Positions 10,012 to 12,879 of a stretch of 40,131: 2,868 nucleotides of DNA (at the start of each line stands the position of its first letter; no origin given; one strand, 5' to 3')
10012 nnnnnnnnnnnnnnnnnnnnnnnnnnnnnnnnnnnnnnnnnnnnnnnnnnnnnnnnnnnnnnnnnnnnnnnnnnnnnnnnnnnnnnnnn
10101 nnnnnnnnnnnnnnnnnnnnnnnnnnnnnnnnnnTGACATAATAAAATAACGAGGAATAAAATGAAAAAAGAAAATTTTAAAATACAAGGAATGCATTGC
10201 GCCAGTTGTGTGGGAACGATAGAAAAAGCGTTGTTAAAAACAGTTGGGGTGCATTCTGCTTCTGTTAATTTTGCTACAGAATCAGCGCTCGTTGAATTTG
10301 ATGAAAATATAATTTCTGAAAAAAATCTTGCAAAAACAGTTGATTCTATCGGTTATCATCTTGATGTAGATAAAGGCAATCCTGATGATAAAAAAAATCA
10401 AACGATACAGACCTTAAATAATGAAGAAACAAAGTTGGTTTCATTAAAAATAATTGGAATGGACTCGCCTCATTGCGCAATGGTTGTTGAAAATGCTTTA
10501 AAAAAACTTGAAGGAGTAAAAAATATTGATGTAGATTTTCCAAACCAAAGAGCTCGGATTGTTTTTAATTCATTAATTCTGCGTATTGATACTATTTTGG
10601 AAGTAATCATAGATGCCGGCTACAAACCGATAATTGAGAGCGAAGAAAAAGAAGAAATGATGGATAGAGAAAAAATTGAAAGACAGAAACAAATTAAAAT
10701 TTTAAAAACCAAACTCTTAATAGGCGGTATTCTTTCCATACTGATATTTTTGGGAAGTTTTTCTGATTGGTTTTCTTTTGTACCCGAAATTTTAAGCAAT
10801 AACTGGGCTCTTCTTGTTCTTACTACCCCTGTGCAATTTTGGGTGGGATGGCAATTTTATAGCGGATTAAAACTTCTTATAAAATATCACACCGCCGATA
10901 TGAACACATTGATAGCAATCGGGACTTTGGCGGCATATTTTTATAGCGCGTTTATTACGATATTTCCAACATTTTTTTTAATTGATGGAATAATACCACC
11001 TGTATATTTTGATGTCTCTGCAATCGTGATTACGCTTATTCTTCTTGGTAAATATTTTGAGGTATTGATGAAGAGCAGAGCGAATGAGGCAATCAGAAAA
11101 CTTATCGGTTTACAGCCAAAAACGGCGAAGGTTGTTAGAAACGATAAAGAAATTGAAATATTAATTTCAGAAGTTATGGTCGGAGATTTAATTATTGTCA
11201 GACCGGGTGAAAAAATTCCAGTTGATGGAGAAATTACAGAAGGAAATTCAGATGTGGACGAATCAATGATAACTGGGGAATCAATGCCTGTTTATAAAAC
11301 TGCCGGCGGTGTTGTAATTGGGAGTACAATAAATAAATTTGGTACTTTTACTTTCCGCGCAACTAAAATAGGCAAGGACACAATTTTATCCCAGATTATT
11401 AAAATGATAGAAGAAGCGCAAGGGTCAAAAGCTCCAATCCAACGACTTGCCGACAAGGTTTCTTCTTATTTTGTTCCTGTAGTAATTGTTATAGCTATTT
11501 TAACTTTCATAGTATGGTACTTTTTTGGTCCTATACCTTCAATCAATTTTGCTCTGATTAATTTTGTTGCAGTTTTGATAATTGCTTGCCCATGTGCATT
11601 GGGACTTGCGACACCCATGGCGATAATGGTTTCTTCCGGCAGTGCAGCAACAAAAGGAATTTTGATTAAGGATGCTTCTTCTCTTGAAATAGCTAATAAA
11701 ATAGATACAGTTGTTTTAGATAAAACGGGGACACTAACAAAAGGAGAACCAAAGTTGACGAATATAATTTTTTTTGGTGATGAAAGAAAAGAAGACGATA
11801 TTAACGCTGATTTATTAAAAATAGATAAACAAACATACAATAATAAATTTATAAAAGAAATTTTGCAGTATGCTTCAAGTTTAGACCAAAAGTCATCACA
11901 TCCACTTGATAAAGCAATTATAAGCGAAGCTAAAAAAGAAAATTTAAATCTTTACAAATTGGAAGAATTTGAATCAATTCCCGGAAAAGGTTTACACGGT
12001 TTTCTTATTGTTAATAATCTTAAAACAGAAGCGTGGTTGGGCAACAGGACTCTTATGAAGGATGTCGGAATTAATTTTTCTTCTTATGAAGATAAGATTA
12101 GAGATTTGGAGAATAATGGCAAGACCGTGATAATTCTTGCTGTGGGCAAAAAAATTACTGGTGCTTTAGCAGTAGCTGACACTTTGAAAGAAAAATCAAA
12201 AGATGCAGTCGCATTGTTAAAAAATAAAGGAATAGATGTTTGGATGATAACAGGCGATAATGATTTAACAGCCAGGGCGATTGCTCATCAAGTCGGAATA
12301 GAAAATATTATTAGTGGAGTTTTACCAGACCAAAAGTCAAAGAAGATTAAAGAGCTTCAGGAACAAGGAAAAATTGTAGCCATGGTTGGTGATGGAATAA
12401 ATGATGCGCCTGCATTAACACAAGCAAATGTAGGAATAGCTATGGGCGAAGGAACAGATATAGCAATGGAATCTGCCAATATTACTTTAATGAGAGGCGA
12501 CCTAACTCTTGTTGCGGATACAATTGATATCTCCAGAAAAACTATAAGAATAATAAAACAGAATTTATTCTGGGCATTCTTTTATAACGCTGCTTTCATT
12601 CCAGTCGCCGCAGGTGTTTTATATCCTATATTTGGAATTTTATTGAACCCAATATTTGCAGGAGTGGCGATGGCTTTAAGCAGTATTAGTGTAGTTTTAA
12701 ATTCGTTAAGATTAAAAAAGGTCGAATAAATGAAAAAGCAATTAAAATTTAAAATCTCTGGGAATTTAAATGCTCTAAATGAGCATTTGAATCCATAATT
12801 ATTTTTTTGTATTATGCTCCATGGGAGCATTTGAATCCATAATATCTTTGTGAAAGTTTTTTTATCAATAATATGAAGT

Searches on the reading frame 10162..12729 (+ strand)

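Call 10: search_protein_families(library=pfam, proteins=[window:10162-12729:+])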
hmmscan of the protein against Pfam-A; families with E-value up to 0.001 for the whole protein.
window:10162-12729:+ (855 aa): 5 families
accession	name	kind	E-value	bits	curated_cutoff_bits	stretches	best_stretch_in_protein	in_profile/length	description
PF00122.25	E1-E2_ATPase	-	2.9e-61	206.6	28.1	1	317-498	2-181/181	E1-E2 ATPase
PF00702.32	Hydrolase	-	3.3e-33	116.1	26.4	1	514-755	1-190/191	haloacid dehalogenase-like hydrolase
PF00403.32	HMA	-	2.1e-31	108.5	24.8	2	6-66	2-62/62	Heavy-metal-associated domain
PF12710.13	HAD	-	0.00018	22.5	27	1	670-752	81-188/189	haloacid dehalogenase-like hydrolase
PF08282.18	Hydrolase_3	-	0.00059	20.1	20.9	1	730-775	197-242/255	haloacid dehalogenase-like hydrolase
